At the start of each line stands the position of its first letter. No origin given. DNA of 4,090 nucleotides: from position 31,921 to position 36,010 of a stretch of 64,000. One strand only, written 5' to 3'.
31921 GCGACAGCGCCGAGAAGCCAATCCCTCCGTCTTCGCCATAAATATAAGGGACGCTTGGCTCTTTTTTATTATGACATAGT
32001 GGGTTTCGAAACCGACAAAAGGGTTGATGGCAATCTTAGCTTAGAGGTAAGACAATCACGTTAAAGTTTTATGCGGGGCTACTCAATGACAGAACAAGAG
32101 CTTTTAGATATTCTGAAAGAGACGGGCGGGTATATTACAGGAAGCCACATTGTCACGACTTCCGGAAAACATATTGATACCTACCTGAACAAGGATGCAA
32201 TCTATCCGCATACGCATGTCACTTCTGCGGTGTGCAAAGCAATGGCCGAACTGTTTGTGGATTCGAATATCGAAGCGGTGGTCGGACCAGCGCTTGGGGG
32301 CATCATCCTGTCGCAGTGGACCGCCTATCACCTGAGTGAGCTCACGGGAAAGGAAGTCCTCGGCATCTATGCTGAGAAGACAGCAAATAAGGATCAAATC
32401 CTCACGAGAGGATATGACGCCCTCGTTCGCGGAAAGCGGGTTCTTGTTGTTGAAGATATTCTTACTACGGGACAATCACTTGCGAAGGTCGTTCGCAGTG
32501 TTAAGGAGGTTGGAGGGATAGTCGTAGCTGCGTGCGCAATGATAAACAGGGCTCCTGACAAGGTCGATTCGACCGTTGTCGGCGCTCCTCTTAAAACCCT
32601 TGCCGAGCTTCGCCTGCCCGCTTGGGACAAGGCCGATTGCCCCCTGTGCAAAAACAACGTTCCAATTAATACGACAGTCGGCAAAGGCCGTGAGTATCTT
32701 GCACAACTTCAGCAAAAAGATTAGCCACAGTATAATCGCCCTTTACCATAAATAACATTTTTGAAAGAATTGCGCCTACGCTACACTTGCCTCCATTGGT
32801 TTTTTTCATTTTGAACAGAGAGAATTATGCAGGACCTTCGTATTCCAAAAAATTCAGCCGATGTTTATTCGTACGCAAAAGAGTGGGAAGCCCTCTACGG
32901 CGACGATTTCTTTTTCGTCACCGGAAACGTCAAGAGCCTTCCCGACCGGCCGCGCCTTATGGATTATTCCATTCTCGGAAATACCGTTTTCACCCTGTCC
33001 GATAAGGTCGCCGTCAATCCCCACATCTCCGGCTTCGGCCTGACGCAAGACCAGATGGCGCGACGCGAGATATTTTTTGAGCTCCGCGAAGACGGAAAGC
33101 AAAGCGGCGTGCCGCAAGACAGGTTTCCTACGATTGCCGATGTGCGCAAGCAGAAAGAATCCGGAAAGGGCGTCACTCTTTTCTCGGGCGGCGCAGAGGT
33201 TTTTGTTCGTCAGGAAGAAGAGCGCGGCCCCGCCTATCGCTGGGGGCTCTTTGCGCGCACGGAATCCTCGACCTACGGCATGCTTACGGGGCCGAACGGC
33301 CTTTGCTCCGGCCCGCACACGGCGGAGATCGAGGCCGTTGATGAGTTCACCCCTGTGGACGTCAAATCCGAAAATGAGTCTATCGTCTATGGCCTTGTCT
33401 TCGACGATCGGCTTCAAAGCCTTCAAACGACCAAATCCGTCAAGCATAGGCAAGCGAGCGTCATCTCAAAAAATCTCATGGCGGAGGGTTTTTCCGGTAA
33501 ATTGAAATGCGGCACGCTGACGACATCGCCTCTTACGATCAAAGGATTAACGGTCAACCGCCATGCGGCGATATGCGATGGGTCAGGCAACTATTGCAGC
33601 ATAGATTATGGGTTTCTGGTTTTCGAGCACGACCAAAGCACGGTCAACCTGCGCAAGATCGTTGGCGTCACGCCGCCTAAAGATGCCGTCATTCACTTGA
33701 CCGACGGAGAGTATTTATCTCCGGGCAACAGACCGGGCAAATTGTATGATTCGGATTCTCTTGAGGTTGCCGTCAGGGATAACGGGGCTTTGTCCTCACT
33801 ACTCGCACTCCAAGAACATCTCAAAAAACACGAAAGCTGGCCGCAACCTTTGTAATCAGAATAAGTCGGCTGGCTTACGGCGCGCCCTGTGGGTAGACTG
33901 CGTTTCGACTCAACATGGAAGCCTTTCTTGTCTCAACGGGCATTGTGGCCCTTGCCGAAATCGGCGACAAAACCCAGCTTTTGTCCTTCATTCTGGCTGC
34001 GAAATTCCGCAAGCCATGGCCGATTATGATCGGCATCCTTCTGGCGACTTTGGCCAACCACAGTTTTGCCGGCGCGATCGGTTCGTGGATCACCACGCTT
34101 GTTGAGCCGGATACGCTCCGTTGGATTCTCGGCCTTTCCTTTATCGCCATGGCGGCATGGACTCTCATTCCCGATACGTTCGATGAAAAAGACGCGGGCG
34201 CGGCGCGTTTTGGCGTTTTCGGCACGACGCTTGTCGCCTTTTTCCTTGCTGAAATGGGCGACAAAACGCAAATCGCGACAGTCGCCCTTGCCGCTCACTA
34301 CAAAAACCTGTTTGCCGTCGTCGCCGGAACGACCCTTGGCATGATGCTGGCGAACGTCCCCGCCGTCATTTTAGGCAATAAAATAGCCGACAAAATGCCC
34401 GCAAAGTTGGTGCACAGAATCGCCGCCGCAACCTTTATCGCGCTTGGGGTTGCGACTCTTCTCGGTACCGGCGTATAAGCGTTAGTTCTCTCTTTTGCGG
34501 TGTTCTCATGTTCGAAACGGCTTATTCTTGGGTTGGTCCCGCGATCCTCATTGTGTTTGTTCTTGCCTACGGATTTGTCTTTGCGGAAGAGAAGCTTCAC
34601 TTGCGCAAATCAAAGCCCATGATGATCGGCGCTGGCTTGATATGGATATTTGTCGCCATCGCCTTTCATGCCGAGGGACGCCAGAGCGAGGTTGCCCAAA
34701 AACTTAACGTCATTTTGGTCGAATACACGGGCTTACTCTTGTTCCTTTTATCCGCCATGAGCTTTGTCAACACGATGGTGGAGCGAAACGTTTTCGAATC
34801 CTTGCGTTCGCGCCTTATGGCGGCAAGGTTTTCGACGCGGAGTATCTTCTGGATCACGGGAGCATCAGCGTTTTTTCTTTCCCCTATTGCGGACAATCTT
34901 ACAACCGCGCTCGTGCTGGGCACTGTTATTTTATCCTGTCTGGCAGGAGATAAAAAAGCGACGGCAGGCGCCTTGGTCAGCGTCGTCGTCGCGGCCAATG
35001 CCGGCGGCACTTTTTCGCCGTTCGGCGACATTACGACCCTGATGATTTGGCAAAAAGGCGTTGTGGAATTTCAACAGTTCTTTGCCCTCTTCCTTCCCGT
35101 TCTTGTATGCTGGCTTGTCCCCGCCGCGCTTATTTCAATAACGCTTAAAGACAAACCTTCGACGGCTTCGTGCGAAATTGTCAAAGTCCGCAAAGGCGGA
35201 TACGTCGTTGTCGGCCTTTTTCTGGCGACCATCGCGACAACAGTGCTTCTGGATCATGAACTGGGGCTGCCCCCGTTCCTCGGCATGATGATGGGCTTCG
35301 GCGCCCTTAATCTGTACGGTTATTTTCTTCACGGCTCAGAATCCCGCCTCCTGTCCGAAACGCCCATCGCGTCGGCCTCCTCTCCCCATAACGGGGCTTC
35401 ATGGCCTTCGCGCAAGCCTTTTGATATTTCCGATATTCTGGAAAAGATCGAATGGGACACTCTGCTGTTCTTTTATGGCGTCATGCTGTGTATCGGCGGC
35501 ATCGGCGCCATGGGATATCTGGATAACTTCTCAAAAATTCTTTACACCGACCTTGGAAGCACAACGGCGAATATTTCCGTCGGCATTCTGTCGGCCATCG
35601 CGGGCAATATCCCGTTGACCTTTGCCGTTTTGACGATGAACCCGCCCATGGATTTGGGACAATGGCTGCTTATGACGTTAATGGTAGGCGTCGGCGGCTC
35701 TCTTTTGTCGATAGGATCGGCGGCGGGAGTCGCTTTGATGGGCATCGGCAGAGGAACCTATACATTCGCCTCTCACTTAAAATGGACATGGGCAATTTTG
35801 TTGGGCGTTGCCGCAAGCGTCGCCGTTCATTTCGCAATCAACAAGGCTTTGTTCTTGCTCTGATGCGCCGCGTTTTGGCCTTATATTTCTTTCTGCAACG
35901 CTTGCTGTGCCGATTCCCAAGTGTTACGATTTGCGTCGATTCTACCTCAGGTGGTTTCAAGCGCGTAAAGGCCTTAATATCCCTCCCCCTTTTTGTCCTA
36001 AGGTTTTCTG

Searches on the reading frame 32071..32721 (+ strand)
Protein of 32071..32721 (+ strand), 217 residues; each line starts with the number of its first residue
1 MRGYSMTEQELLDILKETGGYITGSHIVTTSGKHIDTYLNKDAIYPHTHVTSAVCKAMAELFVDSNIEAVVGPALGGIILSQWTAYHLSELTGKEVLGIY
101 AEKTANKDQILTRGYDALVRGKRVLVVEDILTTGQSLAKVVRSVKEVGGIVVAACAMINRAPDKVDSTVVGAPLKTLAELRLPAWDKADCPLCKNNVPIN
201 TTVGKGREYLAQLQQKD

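Call 70: search_protein_families(library=pfam, proteins=[window:32071-32721:+], max_evalue=0.00001)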
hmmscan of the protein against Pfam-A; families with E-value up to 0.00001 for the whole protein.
window:32071-32721:+ (217 aa): 1 family
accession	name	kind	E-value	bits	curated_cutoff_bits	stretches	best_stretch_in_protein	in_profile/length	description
PF00156.33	Pribosyltran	-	1.5e-12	47.6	26.3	1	42-162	3-128/158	Phosphoribosyl transferase domain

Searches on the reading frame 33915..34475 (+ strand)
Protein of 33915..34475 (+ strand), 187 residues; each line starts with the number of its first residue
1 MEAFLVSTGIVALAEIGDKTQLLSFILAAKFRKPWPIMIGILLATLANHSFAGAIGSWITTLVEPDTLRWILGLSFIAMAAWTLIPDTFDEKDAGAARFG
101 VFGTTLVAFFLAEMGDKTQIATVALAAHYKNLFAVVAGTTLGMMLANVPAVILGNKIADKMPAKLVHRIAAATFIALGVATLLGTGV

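Call 70: search_protein_families(library=pfam, proteins=[window:33915-34475:+], max_evalue=0.00001)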
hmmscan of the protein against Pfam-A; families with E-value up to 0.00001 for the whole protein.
window:33915-34475:+ (187 aa): 2 families
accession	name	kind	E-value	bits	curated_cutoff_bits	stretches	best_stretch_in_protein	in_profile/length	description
PF01169.24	GDT1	-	1.9e-46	156.7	27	2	104-178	2-75/75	Divalent cation/proton antiporter GDT1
PF01925.25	TauE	-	6.9e-06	26.3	32.6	0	28-180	52-236/237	Sulfite exporter TauE/SafE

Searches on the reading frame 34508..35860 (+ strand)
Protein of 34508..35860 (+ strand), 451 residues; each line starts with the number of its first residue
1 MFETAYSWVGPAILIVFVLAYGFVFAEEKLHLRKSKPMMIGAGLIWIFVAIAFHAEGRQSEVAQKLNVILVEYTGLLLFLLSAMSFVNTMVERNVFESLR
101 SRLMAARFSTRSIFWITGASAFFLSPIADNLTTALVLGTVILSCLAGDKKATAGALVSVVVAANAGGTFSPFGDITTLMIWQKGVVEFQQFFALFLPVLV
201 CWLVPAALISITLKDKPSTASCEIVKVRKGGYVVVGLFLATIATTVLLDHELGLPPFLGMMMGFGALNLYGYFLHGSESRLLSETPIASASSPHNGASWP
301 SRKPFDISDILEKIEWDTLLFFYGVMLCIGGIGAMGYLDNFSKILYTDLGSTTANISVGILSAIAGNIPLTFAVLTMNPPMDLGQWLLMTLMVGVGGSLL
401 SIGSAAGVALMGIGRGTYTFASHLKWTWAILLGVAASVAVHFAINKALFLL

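Call 70: search_protein_families(library=pfam, proteins=[window:34508-35860:+], max_evalue=0.00001)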
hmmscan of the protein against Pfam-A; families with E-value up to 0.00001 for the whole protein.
window:34508-35860:+ (451 aa): 1 family
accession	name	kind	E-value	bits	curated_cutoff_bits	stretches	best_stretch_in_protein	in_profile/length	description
PF03600.22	CitMHS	-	7.9e-28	98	31.9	1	63-394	42-336/336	Citrate transporter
